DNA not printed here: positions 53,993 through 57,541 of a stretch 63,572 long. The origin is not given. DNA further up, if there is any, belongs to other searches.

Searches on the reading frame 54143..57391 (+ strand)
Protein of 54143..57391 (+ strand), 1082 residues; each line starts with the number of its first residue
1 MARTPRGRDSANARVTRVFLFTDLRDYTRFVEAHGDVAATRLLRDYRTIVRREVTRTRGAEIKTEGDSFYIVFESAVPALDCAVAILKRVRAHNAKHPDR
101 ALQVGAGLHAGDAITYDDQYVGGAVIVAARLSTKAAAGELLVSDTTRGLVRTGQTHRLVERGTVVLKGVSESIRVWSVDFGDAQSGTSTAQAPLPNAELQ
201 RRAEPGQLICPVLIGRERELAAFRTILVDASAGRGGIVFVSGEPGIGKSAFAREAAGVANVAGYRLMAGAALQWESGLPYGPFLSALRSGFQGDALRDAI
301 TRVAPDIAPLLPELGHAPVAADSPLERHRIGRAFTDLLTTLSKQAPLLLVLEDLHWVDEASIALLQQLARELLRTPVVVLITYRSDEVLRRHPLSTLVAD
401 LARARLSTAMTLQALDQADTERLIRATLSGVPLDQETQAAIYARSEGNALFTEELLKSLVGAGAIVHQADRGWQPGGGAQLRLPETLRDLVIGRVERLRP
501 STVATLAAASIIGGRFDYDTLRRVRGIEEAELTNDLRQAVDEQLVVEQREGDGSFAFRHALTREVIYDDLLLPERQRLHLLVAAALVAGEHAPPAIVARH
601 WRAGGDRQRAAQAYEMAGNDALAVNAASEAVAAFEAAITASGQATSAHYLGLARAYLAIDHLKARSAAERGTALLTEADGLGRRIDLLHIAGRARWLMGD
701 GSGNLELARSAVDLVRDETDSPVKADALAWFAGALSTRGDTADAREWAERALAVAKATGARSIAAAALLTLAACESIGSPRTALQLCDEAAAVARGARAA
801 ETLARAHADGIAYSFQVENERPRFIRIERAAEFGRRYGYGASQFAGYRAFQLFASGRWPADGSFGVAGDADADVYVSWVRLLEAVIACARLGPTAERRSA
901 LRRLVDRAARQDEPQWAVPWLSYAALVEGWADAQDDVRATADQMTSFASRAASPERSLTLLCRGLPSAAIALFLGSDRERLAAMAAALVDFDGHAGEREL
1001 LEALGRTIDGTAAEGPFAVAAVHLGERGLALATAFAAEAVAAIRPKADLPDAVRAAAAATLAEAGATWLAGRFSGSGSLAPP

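Call 68: search_protein_families(library=pfam, proteins=[window:54143-57391:+], max_evalue=0.001)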
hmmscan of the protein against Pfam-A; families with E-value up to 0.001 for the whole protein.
window:54143-57391:+ (1082 aa): 2 families
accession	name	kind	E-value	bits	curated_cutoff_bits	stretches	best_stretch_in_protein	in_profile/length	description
PF13191.12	AAA_16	-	1.8e-27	97.4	32.6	1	213-379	2-166/167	AAA ATPase domain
PF00211.25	Guanylate_cyc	-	5e-11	43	21.9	1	19-171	11-175/183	Adenylate and Guanylate cyclase catalytic domain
